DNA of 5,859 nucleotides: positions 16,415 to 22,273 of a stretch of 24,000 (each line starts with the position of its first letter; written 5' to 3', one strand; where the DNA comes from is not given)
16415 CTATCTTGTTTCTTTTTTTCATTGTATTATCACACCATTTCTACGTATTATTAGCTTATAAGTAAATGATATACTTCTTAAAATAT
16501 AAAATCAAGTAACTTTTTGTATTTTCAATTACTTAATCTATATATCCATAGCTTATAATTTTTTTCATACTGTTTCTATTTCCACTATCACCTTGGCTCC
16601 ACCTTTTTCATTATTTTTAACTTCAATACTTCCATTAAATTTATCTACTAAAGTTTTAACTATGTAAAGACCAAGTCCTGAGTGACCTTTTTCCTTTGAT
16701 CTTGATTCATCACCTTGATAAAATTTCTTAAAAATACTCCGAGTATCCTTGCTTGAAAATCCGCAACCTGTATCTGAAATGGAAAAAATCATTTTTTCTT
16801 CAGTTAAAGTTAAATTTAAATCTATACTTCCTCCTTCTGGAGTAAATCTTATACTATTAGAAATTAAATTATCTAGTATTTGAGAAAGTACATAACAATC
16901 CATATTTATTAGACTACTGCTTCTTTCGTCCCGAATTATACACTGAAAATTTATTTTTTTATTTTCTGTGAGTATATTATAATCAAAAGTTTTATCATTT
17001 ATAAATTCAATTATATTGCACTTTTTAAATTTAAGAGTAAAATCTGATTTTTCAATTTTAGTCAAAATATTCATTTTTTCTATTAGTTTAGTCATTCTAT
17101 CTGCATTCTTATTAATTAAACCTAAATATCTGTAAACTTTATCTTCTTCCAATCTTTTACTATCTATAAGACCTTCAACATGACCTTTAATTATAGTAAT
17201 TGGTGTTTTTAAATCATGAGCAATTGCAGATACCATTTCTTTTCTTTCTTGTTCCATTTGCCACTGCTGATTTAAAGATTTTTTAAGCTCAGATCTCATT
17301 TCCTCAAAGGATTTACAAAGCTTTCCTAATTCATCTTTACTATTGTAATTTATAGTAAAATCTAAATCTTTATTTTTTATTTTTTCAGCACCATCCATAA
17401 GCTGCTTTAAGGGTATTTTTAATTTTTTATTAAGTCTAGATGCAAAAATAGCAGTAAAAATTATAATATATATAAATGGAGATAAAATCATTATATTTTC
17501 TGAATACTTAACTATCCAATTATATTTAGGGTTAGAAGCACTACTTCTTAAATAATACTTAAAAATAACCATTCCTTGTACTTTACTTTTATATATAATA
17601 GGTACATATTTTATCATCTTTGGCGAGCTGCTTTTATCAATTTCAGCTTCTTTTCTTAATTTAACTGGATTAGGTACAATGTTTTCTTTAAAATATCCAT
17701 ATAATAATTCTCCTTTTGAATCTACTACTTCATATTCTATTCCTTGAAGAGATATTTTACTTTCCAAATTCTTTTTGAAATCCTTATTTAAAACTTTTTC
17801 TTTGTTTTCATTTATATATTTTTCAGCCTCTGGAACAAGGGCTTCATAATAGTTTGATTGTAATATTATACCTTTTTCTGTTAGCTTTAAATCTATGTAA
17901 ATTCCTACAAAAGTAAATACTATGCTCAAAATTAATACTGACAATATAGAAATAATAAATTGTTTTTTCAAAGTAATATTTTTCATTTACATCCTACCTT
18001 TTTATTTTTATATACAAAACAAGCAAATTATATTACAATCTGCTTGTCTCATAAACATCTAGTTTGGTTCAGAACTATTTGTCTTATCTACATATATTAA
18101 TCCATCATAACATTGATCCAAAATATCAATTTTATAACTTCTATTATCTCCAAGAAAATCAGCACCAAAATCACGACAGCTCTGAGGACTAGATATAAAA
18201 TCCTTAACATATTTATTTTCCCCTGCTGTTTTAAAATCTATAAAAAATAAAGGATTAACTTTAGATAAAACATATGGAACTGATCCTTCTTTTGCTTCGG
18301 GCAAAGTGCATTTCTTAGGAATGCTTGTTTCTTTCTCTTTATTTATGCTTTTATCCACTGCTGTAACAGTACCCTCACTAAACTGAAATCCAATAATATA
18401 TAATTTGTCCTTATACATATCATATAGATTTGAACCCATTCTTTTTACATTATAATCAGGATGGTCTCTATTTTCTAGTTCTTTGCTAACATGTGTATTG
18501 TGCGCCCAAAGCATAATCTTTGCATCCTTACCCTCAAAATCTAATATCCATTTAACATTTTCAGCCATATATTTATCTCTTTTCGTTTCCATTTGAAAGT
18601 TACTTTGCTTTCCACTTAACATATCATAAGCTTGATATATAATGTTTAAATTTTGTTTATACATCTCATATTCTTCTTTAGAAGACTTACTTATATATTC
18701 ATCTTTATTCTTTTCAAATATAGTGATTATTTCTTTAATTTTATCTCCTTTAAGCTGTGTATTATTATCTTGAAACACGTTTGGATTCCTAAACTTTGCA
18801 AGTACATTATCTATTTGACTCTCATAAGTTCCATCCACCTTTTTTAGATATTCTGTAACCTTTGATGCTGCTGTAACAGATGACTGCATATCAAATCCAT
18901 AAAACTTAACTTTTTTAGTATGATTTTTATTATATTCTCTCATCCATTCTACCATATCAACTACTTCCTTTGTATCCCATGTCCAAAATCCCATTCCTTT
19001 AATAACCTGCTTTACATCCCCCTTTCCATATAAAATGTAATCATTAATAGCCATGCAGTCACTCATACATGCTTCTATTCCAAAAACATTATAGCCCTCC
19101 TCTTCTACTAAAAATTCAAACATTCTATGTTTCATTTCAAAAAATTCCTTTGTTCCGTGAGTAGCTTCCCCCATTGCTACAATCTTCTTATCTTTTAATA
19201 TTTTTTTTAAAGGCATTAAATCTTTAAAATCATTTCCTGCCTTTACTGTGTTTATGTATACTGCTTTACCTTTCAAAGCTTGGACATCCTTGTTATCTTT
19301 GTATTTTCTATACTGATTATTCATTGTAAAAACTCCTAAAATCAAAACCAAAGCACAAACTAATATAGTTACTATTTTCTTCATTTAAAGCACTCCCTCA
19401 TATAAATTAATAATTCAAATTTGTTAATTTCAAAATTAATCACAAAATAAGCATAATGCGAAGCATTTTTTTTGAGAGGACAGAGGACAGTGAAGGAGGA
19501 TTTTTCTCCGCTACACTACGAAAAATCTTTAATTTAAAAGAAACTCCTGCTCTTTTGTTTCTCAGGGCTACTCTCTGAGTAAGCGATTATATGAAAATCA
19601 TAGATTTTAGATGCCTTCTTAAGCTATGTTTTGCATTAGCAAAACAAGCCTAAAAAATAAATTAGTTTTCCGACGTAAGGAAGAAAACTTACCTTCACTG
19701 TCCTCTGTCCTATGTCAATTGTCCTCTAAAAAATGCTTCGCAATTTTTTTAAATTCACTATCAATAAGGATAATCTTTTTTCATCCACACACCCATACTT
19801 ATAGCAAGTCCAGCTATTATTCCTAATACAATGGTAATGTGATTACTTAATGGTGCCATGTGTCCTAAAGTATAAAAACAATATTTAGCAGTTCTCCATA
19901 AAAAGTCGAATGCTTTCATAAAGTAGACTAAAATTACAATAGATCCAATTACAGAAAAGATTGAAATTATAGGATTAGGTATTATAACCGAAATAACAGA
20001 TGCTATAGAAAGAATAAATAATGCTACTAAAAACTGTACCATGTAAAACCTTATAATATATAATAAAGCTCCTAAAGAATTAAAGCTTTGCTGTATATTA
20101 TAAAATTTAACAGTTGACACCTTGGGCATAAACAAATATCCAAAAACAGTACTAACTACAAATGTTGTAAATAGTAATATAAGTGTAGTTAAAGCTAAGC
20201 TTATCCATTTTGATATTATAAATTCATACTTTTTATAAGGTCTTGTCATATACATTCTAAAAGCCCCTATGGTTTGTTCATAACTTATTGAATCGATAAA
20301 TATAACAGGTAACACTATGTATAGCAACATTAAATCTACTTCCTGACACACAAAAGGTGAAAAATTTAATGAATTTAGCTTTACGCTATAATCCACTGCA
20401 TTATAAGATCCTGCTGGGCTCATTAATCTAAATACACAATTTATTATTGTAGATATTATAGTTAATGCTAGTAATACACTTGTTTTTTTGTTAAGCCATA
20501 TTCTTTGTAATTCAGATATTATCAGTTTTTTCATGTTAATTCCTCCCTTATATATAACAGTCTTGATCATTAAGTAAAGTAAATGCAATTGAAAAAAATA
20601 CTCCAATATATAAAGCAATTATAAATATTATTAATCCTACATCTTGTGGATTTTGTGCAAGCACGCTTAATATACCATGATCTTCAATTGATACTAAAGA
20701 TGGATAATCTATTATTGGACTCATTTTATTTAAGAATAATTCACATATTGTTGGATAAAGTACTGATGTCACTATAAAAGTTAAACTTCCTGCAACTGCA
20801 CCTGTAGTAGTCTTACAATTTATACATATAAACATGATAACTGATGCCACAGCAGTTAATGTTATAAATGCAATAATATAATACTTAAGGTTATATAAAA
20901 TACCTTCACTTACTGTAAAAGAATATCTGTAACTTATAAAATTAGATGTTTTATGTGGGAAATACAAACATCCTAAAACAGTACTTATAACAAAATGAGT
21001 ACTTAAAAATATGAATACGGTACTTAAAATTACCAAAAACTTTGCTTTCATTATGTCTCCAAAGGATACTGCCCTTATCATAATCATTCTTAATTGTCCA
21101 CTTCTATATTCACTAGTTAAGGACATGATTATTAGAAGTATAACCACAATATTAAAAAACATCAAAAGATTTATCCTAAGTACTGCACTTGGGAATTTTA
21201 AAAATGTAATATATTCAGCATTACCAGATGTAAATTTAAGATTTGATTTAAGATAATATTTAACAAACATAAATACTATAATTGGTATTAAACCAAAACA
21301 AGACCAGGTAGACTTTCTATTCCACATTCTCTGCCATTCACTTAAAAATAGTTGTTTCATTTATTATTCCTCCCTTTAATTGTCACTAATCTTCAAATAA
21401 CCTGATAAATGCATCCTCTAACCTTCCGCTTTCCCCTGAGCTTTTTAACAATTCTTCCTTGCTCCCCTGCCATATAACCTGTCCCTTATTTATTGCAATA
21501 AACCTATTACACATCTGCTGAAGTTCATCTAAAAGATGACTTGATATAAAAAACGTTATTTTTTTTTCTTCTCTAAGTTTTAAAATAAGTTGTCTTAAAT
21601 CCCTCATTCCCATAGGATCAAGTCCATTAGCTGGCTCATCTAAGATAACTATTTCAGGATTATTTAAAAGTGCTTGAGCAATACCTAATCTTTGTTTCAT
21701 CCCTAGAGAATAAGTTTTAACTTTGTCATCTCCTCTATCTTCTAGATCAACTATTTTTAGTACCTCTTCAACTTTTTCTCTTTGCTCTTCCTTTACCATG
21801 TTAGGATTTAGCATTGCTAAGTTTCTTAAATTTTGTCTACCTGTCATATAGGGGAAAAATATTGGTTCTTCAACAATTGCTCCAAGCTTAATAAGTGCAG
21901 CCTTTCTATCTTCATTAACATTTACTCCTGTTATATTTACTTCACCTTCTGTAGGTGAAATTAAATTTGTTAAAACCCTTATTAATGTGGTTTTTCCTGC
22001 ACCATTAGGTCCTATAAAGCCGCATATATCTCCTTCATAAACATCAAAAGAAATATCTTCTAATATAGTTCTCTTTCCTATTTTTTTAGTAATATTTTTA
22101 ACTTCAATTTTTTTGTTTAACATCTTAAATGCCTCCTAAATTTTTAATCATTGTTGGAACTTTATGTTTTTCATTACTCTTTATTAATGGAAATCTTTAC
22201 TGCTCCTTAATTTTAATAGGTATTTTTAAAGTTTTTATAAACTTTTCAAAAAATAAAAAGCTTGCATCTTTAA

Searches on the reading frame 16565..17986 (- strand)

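Call 4: search_protein_families(library=pfam, proteins=[window:16565-17986:-], max_evalue=0.01)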
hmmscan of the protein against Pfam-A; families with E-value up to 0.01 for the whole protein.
window:16565-17986:- (473 aa): 5 families
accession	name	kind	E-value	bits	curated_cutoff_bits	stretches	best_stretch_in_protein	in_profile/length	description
PF02518.31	HATPase_c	-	3.2e-24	86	26.4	1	367-470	6-107/111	Histidine kinase-, DNA gyrase B-, and HSP90-like ATPase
PF00512.31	HisKA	-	8.9e-14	51.7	26.9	1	248-312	2-64/66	His Kinase A (phospho-acceptor) domain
PF00672.30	HAMP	-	4.2e-09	37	25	1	192-235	9-52/53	HAMP domain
PF14501.12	HATPase_c_5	-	1.2e-06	28.8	22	1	364-461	7-93/102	GHKL domain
PF13581.12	HATPase_c_2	-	2.7e-05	24.6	27.4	1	377-465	42-122/127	Histidine kinase-like ATPase domain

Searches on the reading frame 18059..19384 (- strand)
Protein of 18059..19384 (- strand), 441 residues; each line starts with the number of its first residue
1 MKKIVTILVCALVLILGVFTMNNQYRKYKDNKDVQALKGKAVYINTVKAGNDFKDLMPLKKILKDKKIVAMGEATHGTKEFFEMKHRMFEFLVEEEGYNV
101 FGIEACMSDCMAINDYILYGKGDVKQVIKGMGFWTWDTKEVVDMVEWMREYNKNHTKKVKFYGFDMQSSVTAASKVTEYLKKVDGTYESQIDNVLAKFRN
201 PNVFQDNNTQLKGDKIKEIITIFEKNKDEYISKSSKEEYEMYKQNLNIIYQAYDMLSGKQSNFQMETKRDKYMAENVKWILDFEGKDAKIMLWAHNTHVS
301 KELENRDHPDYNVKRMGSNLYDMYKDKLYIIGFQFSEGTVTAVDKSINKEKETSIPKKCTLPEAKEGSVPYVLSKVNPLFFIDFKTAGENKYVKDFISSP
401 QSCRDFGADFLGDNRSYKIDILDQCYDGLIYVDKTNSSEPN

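Call 4: search_protein_families(library=pfam, proteins=[window:18059-19384:-], max_evalue=0.01)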
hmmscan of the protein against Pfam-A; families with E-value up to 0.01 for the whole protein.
window:18059-19384:- (441 aa): 2 families
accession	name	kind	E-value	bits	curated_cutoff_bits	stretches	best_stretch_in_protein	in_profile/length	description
PF05139.19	Erythro_esteras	-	8.4e-70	236.7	26.4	1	93-435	1-358/358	Erythromycin esterase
PF14677.12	FANCI_S3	-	0.0027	17.8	25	1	162-249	90-170/216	FANCI solenoid 3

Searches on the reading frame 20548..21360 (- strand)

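Call 82: search_protein_families(library=pfam, proteins=[window:20548-21360:-], max_evalue=0.001)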
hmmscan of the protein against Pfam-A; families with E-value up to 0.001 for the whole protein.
window:20548-21360:- (270 aa): 1 family
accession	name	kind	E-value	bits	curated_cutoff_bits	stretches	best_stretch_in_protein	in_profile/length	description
PF12730.13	ABC2_membrane_4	-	1.4e-05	25.6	27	1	6-197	3-175/179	ABC-2 family transporter protein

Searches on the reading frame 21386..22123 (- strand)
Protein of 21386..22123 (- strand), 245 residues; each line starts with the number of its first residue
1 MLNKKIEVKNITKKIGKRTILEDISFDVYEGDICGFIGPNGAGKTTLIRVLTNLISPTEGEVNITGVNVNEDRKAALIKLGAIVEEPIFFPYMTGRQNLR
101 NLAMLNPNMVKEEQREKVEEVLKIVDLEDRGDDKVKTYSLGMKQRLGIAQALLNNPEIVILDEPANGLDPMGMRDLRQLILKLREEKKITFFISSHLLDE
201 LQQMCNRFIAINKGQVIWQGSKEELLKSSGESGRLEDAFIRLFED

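Call 82: search_protein_families(library=pfam, proteins=[window:21386-22123:-], max_evalue=0.001)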
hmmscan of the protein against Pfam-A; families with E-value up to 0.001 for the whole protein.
window:21386-22123:- (245 aa): 3 families
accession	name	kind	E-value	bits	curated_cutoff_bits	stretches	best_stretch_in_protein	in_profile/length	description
PF00005.33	ABC_tran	-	5.8e-34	118.1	25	1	21-166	1-137/137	ABC transporter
PF13304.12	AAA_21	-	8.3e-14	52.8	27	2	121-196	221-298/304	AAA domain, putative AbiEii toxin, Type IV TA system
PF13173.12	AAA_14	-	0.00063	20.2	27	0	33-76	4-44/129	AAA domain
